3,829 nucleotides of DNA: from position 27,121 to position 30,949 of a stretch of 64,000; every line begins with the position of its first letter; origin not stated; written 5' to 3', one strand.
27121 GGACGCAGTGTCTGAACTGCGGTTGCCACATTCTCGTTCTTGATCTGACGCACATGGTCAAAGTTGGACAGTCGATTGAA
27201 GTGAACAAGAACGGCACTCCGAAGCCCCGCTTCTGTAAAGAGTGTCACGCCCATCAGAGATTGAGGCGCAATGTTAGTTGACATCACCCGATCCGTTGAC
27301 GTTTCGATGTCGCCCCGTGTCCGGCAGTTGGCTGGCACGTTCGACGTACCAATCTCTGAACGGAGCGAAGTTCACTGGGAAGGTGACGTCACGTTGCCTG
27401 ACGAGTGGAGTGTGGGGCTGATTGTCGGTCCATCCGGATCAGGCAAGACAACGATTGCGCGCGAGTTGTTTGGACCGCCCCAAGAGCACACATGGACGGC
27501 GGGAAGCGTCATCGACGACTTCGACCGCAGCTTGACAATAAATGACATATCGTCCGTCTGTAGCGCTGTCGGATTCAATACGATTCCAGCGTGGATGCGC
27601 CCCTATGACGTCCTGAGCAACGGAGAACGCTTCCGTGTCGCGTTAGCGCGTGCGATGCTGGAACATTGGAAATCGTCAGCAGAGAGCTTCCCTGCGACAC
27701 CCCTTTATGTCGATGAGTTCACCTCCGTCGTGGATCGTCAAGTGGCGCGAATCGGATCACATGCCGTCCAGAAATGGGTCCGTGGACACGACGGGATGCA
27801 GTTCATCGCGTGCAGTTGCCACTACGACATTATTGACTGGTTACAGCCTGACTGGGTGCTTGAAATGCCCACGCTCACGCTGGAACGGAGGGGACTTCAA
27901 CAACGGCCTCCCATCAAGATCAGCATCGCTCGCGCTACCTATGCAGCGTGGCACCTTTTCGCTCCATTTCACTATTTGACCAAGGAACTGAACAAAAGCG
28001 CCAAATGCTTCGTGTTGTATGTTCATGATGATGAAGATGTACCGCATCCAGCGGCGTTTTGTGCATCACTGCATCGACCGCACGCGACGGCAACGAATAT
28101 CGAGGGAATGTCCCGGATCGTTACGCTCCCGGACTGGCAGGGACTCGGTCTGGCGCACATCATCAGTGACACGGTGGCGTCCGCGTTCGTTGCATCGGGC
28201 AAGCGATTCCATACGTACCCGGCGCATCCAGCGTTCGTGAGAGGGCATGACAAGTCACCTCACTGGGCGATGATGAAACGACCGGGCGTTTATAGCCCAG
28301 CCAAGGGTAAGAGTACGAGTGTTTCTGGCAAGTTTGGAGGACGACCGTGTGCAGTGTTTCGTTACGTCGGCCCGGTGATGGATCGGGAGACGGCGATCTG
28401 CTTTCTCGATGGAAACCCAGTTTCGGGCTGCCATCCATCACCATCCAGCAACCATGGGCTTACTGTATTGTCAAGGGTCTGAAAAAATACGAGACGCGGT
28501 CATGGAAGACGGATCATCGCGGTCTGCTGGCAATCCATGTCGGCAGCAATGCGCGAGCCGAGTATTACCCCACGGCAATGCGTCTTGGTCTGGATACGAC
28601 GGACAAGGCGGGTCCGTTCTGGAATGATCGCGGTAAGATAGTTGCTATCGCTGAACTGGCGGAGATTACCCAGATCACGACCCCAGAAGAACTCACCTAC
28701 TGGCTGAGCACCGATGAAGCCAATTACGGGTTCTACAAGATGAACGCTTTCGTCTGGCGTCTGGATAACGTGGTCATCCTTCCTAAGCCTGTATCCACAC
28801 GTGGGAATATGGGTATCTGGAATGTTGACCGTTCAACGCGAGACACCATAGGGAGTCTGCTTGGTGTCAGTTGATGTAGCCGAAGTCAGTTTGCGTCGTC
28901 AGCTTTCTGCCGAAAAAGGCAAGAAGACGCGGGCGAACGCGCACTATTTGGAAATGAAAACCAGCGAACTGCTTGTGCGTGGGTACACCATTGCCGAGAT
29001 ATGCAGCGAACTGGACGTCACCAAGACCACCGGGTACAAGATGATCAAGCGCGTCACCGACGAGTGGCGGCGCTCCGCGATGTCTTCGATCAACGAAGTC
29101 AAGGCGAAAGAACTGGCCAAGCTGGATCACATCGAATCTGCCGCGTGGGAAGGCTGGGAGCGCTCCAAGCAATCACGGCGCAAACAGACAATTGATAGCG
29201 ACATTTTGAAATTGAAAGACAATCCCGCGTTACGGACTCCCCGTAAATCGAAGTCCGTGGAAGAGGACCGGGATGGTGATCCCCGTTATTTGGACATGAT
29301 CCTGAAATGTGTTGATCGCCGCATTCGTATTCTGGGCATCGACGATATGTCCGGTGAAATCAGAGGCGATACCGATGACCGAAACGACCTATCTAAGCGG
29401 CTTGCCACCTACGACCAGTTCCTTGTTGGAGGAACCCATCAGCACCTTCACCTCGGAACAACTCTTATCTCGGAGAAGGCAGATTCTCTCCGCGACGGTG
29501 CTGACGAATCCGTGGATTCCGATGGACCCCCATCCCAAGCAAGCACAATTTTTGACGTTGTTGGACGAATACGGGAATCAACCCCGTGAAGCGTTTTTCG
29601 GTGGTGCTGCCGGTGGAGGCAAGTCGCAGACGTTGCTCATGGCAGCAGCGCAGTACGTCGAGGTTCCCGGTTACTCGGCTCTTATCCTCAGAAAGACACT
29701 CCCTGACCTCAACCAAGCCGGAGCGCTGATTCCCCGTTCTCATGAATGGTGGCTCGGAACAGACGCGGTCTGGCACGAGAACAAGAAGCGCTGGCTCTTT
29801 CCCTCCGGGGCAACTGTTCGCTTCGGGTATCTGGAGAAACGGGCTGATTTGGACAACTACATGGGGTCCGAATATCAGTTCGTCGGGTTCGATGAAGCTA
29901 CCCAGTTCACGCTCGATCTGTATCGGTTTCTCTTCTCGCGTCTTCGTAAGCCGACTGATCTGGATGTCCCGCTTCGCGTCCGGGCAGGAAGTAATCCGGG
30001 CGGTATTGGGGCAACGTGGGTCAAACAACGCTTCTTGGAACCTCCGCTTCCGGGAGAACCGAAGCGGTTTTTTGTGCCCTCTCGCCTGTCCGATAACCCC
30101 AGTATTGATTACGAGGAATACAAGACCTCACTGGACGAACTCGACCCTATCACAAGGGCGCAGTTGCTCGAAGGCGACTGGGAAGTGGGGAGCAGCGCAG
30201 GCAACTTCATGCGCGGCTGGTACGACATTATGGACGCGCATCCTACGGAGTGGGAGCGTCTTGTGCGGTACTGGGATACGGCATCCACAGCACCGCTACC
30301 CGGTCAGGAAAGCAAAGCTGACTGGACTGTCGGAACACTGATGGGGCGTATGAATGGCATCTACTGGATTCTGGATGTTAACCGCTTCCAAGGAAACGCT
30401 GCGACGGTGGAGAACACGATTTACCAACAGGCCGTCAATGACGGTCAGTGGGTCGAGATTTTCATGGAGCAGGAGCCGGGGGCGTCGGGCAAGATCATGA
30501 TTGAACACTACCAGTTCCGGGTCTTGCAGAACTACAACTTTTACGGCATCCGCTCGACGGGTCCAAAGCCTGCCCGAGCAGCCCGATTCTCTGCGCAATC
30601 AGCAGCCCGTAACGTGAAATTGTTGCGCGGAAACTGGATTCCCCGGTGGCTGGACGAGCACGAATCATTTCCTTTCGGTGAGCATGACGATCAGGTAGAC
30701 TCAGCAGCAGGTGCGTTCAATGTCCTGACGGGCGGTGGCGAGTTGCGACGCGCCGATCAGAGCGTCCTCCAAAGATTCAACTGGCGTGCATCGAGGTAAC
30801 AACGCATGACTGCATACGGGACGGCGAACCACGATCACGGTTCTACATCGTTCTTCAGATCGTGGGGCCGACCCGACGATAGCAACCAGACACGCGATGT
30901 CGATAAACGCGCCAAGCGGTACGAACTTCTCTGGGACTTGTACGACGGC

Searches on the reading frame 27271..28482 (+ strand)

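Call 11: search_protein_families(library=phrogs, proteins=[window:27271-28482:+], max_evalue=0.001)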
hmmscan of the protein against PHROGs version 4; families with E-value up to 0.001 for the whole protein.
window:27271-28482:+ (403 aa): 3 families
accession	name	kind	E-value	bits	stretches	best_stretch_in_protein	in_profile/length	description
phrog_11143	-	unknown function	1.4e-89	301.6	1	5-371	3-354/357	-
phrog_293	-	moron, auxiliary metabolic gene and host takeover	1.4e-13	50.8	1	44-161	161-306/1058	ABC transporter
phrog_2392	-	moron, auxiliary metabolic gene and host takeover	0.00013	21.4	0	50-66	511-527/726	ABC transporter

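Call 40: search_protein_families(library=pfam, proteins=[window:27271-28482:+], max_evalue=0.01)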
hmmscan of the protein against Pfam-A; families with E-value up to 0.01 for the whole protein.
window:27271-28482:+ (403 aa): 4 families
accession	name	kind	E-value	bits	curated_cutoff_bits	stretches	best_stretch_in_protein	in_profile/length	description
PF00005.33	ABC_tran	-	2.2e-06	28.7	25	1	50-82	15-45/137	ABC transporter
PF13191.12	AAA_16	-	0.00065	20.7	32.6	1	48-87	26-63/167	AAA ATPase domain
PF13401.12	AAA_22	-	0.0021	18.8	27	1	48-85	7-33/130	AAA domain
PF13671.12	AAA_33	-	0.0069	17.1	27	0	50-68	3-21/143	AAA domain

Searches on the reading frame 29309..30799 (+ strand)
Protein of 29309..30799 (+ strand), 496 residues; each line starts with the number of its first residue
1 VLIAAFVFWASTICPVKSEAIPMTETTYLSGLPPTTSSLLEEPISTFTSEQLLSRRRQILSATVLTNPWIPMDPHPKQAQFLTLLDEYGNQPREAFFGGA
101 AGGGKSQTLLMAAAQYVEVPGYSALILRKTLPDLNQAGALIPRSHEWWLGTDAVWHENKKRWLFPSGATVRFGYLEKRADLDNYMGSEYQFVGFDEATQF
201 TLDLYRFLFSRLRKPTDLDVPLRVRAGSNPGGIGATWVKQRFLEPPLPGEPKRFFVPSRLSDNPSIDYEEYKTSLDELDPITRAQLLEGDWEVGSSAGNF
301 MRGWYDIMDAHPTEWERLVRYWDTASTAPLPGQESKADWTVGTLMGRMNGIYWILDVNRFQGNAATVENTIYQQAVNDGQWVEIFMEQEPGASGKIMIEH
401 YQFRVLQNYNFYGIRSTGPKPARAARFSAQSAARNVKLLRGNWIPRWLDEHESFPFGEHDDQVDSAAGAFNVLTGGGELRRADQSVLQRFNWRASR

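Call 11: search_protein_families(library=phrogs, proteins=[window:29309-30799:+], max_evalue=0.001)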
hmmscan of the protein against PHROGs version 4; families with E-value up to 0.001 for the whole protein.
window:29309-30799:+ (496 aa): 7 families
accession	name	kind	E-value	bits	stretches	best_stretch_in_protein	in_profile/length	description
phrog_979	-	head and packaging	6e-98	330.1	1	41-474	116-600/642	terminase large subunit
phrog_2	-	head and packaging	5.7e-24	85.9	1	68-474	261-593/807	terminase large subunit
phrog_9526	-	head and packaging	1.2e-23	84.9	1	76-217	13-154/280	terminase large subunit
phrog_38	-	head and packaging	7.8e-20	72.1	1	298-486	526-716/760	terminase large subunit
phrog_12171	-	head and packaging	1.8e-19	70.9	1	378-484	1-106/110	terminase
phrog_5573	-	head and packaging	3.1e-09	37.6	1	312-476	76-237/250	terminase large subunit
phrog_9453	-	head and packaging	2.4e-08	34.8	1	293-473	5-210/233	terminase large subunit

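Call 17: search_dna_similar(query=window:29309-30799:+, collection=phages, mode=protein, max_rows=25)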
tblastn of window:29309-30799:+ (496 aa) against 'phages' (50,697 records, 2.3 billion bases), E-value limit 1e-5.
Records with a match: 1547; places in all: 1549; records where one place covers at least 80% of the query: 41.
Best place of each record, by identity: <60% 1547.
By first word of the organism name: Pseudomonas 321; Escherichia 230; Salmonella 143; Vibrio 141; Rheinheimera 115; Acinetobacter 81; Arthrobacter 72; Klebsiella 38; Erwinia 36; Xanthomonas 30; and 63 more.
By host as written in the record: - 193; Rheinheimera sp. BAL341 115; Pseudomonas aeruginosa 108; Escherichia coli 74; Arthrobacter sp. ATCC 21022 54; Pseudomonas aeruginosa PAO1 49; Acinetobacter baumannii 30; Escherichia coli K-12 MG1655 27; and 393 more.
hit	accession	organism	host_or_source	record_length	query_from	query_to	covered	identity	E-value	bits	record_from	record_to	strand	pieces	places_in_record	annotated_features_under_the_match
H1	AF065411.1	Methanobacterium phage psiM2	Methanobacterium thermoautotrophicum ...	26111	52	484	87%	45.3%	2e-98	330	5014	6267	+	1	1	large terminase subunit | transmembrane region | ATP/GTP-binding site motif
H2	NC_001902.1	Methanobacterium phage psiM2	Methanobacterium thermoautotrophicum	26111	52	484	87%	45.3%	2e-98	330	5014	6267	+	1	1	terminase large subunit | transmembrane region | ATP/GTP-binding site motif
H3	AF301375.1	Methanothermobacter phage psiM100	-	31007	52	474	85%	46.1%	2e-97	328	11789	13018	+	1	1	ORF9: putative large terminase subunit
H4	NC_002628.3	Methanothermobacter phage psiM100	-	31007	52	474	85%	46.1%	2e-97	328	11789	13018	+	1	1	ORF9: terminase large subunit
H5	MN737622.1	Methanobacterium virus PhiF3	Methanothermobacter thermautotrophicus ...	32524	46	477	87%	41.6%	5e-76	266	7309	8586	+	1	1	putative large terminase subunit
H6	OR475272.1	Gordonia Phage Schomber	Gordonia rubripertincta NRRL B-16540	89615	41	468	86%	40.5%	3e-92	313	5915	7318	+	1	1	15: terminase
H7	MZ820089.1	Gordonia phage ChisanaKitsune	Gordonia rubripertincta NRRL B-16540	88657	41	468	86%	40.3%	2e-91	310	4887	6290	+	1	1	12: terminase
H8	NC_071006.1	Gordonia phage ChisanaKitsune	Gordonia rubripertincta NRRL B-16540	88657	41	468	86%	40.3%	2e-91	310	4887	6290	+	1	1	12: terminase large subunit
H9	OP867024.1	Gordonia phage Hanem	Gordonia rubripertincta NRRL B-16540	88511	41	468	86%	40.1%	2e-91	310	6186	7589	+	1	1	16: terminase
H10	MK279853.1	Gordonia phage Gray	Gordonia rubripertincta NRRL B-16540 SEA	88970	41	468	86%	40.1%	2e-91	310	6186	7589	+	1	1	16: terminase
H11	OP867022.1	Gordonia phage Kabocha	Gordonia rubripertincta NRRL B-16540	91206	41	468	86%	40.1%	2e-91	310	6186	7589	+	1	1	16: terminase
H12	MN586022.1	Gordonia phage Chidiebere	Gordonia rubripertincta NRRL B-16540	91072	41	468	86%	39.9%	9e-91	308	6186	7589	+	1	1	16: terminase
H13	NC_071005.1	Gordonia phage Chidiebere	Gordonia rubripertincta NRRL B-16540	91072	41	468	86%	39.9%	9e-91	308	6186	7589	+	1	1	16: terminase large subunit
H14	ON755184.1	Gordonia phage DalanDe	soil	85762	50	480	87%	38.9%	1e-85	293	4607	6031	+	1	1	9: terminase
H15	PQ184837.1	Gordonia phage ScarletRaider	Gordonia rubripertincta NRRL B-16540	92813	65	468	81%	41.5%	1e-91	311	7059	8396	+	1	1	14: terminase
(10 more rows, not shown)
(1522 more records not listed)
